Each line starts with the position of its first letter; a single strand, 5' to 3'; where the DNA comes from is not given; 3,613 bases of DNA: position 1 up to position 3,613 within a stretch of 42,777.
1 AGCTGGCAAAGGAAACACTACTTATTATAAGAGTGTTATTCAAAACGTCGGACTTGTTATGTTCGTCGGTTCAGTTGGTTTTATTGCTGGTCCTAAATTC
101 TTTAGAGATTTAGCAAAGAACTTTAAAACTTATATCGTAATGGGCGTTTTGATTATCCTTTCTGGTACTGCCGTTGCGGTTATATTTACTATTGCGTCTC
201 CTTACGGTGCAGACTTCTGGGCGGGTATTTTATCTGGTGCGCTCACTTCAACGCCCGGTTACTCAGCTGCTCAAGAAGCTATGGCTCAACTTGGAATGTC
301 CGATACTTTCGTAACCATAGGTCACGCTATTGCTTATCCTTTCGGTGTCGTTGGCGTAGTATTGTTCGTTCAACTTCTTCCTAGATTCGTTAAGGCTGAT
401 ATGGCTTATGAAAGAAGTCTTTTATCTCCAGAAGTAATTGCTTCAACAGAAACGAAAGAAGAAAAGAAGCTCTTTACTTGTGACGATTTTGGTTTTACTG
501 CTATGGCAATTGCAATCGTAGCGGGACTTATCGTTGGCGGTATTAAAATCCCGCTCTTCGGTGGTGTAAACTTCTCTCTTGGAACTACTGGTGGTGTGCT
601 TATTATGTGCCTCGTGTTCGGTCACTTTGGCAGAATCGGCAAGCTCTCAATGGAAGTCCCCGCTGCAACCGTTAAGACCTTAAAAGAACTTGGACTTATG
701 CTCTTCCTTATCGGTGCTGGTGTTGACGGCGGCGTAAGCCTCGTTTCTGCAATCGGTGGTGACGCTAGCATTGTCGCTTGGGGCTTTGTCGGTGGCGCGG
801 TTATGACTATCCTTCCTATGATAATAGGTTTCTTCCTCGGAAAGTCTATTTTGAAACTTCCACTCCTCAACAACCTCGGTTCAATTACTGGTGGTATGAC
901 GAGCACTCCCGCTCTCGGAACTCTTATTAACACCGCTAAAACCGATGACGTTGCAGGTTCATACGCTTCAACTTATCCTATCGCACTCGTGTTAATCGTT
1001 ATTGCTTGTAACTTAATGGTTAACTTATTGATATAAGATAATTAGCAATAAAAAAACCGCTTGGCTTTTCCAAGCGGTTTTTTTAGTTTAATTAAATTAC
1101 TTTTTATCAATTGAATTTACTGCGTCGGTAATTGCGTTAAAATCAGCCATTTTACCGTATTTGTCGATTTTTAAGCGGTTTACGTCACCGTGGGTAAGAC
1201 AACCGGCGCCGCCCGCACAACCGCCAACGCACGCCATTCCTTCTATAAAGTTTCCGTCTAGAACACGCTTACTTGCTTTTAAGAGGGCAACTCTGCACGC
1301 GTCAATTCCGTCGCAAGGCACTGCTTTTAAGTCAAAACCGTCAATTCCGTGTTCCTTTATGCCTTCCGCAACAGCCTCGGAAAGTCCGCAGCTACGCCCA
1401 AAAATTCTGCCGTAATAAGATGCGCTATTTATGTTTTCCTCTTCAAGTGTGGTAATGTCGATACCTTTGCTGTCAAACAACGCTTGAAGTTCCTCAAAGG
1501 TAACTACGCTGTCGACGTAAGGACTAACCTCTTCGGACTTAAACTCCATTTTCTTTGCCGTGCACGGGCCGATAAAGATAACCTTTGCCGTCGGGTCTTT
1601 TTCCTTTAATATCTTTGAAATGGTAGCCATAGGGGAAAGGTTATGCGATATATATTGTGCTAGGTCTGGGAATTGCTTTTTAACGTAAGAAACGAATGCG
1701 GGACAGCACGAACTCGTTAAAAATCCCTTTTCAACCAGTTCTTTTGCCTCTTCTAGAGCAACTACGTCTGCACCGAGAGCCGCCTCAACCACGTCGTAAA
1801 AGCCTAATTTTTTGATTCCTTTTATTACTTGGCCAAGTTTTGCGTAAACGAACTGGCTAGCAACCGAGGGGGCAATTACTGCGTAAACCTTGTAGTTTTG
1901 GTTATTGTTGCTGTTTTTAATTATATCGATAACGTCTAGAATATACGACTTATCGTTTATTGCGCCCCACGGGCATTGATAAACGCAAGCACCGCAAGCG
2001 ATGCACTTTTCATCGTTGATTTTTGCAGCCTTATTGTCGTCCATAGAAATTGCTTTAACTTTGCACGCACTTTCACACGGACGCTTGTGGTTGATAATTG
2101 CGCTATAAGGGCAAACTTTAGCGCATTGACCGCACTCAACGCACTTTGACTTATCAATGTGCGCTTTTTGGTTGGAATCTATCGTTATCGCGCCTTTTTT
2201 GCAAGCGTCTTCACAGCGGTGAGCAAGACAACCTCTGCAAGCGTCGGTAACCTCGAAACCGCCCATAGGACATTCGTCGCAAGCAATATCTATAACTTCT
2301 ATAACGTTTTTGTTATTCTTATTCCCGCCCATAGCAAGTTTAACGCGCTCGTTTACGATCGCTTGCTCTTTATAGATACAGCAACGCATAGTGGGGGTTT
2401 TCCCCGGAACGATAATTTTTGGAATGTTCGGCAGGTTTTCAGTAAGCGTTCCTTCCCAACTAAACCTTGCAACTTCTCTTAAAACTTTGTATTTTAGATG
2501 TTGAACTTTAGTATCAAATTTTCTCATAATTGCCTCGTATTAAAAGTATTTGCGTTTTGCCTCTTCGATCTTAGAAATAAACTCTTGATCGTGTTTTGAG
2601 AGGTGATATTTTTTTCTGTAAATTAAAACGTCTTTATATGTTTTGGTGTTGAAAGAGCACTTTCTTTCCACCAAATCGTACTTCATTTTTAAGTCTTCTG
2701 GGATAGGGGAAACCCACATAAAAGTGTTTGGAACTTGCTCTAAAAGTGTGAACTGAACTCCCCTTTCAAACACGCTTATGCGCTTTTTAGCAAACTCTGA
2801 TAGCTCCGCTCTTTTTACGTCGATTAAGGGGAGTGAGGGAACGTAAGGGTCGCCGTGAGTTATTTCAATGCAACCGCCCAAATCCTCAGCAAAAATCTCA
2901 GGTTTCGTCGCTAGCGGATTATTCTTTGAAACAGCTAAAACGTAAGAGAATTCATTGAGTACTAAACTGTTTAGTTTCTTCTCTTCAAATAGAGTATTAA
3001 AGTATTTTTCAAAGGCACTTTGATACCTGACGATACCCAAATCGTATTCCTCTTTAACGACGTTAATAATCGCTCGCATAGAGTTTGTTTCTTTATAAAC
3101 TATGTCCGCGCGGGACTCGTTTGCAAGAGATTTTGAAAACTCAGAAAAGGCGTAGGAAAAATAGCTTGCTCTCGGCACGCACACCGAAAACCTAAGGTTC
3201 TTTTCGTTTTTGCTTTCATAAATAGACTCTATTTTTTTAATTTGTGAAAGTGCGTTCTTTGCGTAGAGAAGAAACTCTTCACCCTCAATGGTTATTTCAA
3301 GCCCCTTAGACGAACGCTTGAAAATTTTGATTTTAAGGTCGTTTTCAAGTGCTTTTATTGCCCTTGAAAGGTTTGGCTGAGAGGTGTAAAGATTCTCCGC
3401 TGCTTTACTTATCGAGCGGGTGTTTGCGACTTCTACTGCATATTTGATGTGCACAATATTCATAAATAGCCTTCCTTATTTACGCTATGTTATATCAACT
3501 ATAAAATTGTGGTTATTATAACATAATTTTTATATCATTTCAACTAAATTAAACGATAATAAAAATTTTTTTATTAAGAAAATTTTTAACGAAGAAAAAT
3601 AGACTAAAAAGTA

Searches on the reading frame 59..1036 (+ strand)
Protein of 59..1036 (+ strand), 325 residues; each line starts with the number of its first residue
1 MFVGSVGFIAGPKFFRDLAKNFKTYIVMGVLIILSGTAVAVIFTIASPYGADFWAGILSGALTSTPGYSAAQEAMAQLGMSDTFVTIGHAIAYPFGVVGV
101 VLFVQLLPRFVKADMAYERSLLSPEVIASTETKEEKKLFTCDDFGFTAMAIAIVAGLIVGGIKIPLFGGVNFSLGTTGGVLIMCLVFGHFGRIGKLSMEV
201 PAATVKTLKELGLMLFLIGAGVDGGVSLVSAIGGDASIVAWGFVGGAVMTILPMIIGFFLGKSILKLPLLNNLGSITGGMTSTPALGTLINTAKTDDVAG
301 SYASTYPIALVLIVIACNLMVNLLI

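Call 15: search_protein_families(library=pfam, proteins=[window:59-1036:+], max_evalue=0.001)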
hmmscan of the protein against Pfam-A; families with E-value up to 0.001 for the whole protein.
window:59-1036:+ (325 aa): 1 family
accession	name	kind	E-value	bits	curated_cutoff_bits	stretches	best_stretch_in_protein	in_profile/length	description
PF06826.17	Asp-Al_Ex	-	2e-50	171.3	27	2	148-321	1-166/167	Predicted Permease Membrane Region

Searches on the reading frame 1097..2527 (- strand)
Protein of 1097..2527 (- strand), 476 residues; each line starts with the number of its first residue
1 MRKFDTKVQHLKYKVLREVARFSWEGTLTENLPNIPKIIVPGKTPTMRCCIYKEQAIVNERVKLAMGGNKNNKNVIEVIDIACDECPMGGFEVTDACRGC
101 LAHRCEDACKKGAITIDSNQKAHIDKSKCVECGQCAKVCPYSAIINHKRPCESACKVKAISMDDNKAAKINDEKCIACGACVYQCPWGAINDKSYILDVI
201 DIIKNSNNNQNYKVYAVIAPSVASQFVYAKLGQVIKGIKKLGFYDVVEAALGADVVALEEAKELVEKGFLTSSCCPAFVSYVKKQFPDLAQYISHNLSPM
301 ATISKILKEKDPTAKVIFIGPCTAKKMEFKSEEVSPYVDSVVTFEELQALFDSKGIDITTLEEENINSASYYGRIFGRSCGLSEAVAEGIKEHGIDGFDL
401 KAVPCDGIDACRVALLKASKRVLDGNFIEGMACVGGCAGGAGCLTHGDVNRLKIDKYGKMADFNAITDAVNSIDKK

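Call 15: search_protein_families(library=pfam, proteins=[window:1097-2527:-], max_evalue=0.001)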
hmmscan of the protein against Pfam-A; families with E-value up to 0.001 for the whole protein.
window:1097-2527:- (476 aa): 13 families
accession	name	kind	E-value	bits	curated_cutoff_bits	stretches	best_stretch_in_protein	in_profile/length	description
PF02906.19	Fe_hyd_lg_C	-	2.6e-60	204.6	22.1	1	213-441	2-245/245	Iron only hydrogenase large subunit, C-terminal domain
PF00037.32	Fer4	-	1.9e-13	50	21.1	2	123-144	2-23/24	4Fe-4S binding domain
PF12838.12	Fer4_7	-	2.6e-13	50.6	27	2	97-143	2-52/52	4Fe-4S dicluster domain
PF25160.1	LdpA_Fe-S-bd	-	5.9e-11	42.4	27.6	1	148-195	6-48/49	LdpA Fe-S cluster-binding domain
PF14697.11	Fer4_21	-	4.8e-10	39.9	35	2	151-190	14-57/59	4Fe-4S dicluster domain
PF13237.11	Fer4_10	-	2.1e-09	37.6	25.5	1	123-186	3-53/53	4Fe-4S dicluster domain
PF13484.11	Fer4_16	-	2.2e-09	38.4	30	1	128-188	1-66/66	4Fe-4S double cluster binding domain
PF12837.12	Fer4_6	-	2.2e-09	37.3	25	2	122-144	2-24/24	4Fe-4S binding domain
PF13187.11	Fer4_9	-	6.6e-09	36.1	27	2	96-144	1-52/52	4Fe-4S dicluster domain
PF12797.12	Fer4_2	-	1.1e-08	34.8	24.5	2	122-141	3-22/22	4Fe-4S binding domain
PF12800.12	Fer4_4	-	0.00017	22.1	24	0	173-186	2-15/17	4Fe-4S binding domain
PF13183.11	Fer4_8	-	0.00025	21.9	27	1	127-187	3-66/68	4Fe-4S dicluster domain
PF13534.11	Fer4_17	-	0.00057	20.8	22.2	1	128-187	1-58/61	4Fe-4S dicluster domain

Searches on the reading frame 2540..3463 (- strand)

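Call 15: search_protein_families(library=pfam, proteins=[window:2540-3463:-], max_evalue=0.001)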
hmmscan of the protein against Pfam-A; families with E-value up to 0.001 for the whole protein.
window:2540-3463:- (307 aa): 1 family
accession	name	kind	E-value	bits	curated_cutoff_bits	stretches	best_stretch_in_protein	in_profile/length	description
PF00126.33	HTH_1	-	2.1e-17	63.2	26.6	1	5-62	3-60/60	Bacterial regulatory helix-turn-helix protein, lysR family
